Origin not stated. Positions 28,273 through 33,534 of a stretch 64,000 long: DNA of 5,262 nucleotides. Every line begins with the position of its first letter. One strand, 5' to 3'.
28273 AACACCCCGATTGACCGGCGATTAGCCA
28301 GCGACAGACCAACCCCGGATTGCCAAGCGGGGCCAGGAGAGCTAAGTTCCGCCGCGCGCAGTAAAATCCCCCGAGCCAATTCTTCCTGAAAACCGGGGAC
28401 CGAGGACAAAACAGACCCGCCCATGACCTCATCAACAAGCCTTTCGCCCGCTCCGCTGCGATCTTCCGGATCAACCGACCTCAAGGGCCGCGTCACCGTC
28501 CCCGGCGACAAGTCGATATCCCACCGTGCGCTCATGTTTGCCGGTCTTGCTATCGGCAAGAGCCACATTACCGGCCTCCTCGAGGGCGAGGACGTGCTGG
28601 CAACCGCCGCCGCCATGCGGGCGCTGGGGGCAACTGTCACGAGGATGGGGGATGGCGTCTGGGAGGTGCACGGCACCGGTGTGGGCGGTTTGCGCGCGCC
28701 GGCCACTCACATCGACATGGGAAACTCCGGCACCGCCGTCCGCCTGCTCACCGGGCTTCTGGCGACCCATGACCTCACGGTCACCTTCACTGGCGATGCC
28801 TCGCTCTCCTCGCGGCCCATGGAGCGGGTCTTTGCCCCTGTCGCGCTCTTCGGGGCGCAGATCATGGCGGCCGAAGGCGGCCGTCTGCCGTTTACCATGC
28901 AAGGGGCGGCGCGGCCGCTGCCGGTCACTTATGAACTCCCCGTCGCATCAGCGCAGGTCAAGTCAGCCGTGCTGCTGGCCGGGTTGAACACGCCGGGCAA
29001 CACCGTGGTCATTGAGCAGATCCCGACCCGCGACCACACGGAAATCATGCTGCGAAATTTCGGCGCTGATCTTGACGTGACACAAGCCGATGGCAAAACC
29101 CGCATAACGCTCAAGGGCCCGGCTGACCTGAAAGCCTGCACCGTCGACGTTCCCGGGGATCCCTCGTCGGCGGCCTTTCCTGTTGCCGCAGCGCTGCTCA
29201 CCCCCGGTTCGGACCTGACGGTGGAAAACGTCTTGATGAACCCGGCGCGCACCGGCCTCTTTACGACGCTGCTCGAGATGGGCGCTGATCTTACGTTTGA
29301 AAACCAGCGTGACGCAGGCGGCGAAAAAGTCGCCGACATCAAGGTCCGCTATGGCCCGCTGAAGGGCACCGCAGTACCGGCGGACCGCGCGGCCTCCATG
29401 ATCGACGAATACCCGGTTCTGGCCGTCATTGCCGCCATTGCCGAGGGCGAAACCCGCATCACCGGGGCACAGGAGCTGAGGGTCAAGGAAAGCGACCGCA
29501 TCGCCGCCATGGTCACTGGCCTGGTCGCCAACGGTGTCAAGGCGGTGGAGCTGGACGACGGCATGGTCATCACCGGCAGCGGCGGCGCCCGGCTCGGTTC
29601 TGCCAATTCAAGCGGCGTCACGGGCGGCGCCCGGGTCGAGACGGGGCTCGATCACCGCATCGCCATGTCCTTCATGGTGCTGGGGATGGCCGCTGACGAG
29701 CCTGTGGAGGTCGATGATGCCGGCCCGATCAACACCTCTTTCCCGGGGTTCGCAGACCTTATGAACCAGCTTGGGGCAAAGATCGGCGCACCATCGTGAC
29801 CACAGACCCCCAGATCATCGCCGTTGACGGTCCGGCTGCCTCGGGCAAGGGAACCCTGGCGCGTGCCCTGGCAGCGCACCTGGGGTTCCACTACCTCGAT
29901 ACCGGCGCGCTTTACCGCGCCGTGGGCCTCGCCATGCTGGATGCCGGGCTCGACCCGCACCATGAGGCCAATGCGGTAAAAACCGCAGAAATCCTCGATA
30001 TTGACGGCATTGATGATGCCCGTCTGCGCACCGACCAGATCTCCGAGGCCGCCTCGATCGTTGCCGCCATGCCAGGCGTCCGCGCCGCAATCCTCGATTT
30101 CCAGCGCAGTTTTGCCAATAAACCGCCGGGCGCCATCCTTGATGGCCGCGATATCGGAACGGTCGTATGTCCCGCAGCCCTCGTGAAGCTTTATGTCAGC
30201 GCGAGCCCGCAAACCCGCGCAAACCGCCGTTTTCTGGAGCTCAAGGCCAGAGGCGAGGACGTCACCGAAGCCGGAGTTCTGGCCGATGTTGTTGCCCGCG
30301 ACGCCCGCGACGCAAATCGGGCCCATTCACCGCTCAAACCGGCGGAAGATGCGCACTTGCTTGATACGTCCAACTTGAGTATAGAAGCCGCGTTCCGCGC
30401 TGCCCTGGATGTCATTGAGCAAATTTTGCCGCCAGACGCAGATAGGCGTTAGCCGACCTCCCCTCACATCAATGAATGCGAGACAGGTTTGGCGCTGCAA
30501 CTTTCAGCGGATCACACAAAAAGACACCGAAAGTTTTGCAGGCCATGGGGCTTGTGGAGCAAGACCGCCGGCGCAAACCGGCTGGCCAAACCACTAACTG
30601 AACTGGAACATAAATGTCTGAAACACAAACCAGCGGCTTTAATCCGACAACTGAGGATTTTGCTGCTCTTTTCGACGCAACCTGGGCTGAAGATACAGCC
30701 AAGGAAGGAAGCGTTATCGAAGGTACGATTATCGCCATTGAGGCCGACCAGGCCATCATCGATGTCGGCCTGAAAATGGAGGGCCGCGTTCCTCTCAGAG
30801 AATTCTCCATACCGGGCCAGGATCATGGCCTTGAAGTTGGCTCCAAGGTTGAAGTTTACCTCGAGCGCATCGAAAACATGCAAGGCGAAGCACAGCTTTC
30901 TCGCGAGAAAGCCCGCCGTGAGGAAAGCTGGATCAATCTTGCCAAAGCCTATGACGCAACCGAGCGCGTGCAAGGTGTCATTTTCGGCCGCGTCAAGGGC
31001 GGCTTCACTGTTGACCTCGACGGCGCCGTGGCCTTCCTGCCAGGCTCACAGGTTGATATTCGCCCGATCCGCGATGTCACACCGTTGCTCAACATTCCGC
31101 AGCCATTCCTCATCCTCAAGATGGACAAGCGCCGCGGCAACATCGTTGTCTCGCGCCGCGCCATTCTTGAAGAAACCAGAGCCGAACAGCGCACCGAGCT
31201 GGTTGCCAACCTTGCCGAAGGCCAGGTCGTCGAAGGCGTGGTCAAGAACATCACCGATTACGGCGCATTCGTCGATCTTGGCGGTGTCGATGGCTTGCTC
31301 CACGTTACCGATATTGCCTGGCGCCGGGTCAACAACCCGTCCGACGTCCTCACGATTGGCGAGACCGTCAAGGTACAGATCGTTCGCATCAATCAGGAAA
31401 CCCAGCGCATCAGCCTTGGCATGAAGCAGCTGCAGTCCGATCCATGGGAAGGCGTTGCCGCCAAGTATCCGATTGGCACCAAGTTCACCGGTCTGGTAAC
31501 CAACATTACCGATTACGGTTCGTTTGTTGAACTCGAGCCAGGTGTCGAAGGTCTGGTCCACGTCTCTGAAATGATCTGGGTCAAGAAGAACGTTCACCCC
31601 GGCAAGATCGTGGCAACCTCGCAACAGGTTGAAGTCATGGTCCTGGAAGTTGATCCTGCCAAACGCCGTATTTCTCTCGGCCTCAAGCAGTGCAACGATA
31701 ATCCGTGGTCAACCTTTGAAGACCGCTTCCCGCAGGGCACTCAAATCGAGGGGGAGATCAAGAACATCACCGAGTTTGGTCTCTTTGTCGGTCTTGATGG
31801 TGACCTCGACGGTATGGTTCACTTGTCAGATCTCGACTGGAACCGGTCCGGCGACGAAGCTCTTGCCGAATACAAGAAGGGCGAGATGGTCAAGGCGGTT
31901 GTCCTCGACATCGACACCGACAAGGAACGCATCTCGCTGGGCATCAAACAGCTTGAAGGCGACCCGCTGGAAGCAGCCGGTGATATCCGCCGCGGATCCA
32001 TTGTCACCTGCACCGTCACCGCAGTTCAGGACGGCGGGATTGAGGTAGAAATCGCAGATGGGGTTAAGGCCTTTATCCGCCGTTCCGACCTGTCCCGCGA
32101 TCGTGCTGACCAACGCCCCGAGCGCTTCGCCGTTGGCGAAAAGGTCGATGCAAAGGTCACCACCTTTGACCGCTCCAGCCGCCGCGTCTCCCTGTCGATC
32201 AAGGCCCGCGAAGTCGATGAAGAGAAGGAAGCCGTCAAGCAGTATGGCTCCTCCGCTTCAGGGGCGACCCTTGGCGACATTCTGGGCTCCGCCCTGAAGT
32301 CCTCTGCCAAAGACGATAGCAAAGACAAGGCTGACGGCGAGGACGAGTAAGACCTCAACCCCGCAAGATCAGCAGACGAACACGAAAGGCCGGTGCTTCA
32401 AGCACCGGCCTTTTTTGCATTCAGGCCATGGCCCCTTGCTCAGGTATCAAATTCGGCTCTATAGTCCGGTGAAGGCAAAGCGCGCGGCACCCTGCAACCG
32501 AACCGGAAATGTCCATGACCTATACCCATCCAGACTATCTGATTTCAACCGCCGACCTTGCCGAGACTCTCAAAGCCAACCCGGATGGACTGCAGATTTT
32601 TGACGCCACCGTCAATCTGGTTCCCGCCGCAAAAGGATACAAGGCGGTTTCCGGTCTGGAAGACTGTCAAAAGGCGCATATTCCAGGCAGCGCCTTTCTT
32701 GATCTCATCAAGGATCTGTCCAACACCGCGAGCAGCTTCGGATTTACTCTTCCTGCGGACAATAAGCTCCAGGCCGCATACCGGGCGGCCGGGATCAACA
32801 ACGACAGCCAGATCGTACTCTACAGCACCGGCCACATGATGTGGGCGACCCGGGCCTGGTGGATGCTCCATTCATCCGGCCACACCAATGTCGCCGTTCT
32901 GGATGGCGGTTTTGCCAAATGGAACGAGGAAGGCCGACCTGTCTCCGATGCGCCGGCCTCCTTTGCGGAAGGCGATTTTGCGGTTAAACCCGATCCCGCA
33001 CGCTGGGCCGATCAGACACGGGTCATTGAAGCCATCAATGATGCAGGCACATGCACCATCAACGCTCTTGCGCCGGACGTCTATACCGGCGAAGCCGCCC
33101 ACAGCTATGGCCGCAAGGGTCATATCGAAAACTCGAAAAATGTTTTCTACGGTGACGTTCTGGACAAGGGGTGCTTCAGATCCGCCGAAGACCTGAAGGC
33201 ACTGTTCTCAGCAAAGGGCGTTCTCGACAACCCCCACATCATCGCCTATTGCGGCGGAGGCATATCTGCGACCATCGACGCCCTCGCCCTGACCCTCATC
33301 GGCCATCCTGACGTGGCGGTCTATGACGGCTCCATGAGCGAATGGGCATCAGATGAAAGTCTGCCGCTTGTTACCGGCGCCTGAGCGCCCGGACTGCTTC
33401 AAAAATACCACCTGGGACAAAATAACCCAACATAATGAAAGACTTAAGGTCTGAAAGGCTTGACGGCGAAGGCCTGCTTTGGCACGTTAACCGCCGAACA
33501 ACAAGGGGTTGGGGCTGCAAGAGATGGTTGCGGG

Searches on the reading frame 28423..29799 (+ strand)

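Call 46: search_protein_families(library=pfam, proteins=[window:28423-29799:+], max_evalue=0.00001)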
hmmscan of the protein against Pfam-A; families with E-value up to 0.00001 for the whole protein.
window:28423-29799:+ (458 aa): 1 family
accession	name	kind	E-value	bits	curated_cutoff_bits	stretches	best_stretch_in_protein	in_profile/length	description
PF00275.25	EPSP_synthase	-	4.2e-105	352.3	22.8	1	16-445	3-415/417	EPSP synthase (3-phosphoshikimate 1-carboxyvinyltransferase)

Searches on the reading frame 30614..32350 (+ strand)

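Call 46: search_protein_families(library=pfam, proteins=[window:30614-32350:+], max_evalue=0.00001)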
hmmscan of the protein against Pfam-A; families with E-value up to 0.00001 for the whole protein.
window:30614-32350:+ (578 aa): 3 families
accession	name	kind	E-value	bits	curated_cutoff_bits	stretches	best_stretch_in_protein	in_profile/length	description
PF00575.29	S1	-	1e-95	314.6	22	6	201-271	3-74/74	S1 RNA binding domain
PF23459.1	S1_RRP5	-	3.7e-27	95.1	27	1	459-528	2-71/72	RRP5 S1 domain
PF21710.3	Spt6_S1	-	1.7e-16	60.7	27.5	0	457-533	13-90/91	Spt6, S1/OB domain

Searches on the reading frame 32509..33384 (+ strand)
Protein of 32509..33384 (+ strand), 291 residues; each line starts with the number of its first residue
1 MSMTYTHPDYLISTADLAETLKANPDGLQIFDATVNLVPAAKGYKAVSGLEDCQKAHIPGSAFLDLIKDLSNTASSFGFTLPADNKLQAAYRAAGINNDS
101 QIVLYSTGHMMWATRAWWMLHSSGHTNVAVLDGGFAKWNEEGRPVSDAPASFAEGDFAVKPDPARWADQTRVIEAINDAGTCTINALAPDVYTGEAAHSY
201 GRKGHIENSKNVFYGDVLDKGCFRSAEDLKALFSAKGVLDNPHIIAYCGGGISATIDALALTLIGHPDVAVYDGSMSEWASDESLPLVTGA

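Call 46: search_protein_families(library=pfam, proteins=[window:32509-33384:+], max_evalue=0.00001)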
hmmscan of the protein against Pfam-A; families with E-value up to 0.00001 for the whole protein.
window:32509-33384:+ (291 aa): 1 family
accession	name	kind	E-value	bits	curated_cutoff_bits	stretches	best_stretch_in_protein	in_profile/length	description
PF00581.25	Rhodanese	-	2.2e-25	89.5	22.2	2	44-140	25-101/102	Rhodanese-like domain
